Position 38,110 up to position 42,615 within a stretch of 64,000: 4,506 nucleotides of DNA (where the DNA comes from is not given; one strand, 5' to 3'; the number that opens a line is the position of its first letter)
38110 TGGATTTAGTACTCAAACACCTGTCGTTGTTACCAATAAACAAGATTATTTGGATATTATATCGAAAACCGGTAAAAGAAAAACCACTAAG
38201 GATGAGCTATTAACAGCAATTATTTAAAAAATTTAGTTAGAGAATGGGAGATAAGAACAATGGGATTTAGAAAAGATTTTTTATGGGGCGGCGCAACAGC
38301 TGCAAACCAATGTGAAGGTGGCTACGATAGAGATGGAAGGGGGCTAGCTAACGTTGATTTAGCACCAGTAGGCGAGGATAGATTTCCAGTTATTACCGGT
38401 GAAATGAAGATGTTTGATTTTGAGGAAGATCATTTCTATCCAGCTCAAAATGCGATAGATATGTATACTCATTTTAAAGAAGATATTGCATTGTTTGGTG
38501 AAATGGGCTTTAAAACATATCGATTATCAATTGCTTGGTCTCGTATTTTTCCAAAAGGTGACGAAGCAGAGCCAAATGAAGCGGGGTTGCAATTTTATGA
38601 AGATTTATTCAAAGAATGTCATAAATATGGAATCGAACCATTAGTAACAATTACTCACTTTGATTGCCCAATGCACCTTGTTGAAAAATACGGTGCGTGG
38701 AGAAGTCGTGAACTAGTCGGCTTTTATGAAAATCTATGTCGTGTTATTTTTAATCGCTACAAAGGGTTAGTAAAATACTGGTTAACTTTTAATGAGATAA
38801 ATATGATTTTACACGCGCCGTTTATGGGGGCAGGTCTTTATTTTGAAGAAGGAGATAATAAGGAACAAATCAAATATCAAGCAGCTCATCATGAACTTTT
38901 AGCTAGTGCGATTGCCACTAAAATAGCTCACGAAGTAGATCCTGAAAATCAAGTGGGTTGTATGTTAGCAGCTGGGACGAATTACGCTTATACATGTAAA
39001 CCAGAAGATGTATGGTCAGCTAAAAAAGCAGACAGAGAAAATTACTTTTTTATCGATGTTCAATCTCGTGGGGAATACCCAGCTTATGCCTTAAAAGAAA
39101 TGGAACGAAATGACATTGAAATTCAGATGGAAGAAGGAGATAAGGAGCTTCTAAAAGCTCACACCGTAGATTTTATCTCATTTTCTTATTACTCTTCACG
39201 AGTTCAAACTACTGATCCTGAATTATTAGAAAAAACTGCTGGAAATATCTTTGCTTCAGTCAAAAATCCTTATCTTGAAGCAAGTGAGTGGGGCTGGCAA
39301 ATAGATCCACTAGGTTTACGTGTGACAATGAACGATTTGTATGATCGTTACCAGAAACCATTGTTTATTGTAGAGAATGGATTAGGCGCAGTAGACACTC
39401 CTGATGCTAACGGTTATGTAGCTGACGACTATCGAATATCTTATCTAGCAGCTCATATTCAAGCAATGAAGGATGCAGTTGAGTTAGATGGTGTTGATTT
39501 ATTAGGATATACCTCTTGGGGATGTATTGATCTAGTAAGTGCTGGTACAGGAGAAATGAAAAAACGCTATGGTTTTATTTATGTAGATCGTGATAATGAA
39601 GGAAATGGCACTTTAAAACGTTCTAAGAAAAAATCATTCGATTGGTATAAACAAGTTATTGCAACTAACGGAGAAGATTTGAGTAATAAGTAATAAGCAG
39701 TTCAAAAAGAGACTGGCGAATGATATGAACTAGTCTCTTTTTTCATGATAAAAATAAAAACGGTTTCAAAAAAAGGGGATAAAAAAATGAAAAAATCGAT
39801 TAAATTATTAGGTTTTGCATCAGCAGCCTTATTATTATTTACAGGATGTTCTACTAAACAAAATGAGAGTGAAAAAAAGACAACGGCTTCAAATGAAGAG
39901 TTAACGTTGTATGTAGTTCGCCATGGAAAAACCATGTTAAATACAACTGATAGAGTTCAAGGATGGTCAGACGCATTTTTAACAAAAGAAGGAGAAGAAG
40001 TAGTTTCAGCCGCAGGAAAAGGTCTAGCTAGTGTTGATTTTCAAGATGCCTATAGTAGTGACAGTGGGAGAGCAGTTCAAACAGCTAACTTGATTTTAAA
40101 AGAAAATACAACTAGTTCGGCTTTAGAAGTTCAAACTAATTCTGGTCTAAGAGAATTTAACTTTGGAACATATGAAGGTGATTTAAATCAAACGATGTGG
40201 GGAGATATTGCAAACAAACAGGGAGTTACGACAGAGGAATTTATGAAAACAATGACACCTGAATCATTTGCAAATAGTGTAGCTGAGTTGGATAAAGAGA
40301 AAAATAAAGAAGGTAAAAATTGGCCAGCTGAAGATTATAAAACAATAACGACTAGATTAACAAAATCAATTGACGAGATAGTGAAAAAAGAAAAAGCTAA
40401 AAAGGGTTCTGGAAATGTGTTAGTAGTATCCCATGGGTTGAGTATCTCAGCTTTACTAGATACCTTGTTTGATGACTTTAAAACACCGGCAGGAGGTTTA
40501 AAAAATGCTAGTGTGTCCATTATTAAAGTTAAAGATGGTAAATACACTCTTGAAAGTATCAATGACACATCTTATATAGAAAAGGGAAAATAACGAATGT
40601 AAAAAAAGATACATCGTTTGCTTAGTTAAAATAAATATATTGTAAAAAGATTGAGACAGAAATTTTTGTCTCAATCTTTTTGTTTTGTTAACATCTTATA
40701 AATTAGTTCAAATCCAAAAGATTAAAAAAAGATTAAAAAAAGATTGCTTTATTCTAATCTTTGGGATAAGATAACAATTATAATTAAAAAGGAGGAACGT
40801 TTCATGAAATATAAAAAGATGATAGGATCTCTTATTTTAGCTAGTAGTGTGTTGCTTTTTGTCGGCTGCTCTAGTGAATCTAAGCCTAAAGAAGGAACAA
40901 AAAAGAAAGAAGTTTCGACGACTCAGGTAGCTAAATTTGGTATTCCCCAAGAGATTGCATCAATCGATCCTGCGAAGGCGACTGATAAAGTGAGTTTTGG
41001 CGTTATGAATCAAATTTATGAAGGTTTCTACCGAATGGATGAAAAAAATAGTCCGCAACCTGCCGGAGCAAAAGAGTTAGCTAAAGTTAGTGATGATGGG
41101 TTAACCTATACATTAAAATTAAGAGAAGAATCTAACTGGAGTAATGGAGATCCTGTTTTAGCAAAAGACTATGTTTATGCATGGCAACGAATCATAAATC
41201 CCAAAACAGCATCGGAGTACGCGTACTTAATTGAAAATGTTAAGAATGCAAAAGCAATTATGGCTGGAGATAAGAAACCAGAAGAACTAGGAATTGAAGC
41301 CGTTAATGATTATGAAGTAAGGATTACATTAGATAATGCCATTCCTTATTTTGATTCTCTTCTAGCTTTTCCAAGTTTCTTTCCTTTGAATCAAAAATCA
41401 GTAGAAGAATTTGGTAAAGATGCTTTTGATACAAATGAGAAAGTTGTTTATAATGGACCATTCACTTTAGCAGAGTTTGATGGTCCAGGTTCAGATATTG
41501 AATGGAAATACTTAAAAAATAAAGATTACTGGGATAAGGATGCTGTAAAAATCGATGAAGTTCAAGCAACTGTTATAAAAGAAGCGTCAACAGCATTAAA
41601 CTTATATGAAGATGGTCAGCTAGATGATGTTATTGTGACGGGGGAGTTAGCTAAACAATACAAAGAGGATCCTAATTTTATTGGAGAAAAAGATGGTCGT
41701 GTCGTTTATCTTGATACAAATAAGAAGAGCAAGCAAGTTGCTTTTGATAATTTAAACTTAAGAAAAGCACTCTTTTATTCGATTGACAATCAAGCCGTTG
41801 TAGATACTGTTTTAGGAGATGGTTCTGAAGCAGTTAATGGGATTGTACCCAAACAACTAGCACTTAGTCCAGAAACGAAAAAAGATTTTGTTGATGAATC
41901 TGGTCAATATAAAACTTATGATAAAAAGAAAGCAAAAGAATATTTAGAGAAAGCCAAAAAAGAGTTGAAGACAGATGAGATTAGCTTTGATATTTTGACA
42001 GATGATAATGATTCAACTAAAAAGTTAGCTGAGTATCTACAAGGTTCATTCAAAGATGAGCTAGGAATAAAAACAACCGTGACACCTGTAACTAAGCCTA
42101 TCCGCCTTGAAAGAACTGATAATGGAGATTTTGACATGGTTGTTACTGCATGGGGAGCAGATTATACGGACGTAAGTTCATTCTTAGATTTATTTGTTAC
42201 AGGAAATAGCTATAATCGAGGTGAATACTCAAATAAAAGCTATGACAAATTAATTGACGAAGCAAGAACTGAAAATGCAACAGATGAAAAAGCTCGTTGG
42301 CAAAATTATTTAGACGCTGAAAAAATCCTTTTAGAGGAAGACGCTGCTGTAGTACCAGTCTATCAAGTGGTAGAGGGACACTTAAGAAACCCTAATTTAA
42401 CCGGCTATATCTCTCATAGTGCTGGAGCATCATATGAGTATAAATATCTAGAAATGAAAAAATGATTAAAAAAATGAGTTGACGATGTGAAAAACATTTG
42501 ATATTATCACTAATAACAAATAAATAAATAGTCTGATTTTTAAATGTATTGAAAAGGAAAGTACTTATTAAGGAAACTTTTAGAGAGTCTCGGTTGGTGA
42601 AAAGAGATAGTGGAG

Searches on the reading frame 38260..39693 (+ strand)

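Call 58: search_protein_families(library=pfam, max_evalue=0.000001, proteins=[window:38260-39693:+])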
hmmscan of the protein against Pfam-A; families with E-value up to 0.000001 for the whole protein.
window:38260-39693:+ (477 aa): 1 family
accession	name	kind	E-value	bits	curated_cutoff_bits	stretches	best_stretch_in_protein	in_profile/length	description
PF00232.24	Glyco_hydro_1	-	8e-128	427.1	22.6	1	3-471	5-452/453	Glycosyl hydrolase family 1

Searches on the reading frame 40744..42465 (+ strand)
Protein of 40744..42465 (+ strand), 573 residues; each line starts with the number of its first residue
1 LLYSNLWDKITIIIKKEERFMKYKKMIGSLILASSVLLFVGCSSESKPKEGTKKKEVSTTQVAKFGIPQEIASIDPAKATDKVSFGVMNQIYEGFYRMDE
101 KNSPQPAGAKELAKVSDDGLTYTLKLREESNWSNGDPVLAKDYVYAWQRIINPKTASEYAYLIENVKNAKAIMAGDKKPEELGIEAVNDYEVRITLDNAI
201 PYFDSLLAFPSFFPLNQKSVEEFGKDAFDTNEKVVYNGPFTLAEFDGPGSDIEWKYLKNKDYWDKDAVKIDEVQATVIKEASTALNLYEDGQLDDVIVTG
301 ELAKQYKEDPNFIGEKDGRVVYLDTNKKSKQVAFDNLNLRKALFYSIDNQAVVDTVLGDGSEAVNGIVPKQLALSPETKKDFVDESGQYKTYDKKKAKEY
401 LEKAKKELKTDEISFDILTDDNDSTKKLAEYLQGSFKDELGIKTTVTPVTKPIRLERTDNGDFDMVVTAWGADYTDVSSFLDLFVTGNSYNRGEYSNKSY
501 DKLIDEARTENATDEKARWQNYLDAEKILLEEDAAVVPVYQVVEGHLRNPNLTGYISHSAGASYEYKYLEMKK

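Call 58: search_protein_families(library=pfam, max_evalue=0.000001, proteins=[window:40744-42465:+])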
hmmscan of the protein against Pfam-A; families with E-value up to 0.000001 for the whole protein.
window:40744-42465:+ (573 aa): 1 family
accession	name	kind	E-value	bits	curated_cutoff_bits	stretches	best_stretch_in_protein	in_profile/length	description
PF00496.27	SBP_bac_5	-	4.9e-80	269.8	32.4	1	104-490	2-366/368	Bacterial extracellular solute-binding proteins, family 5 Middle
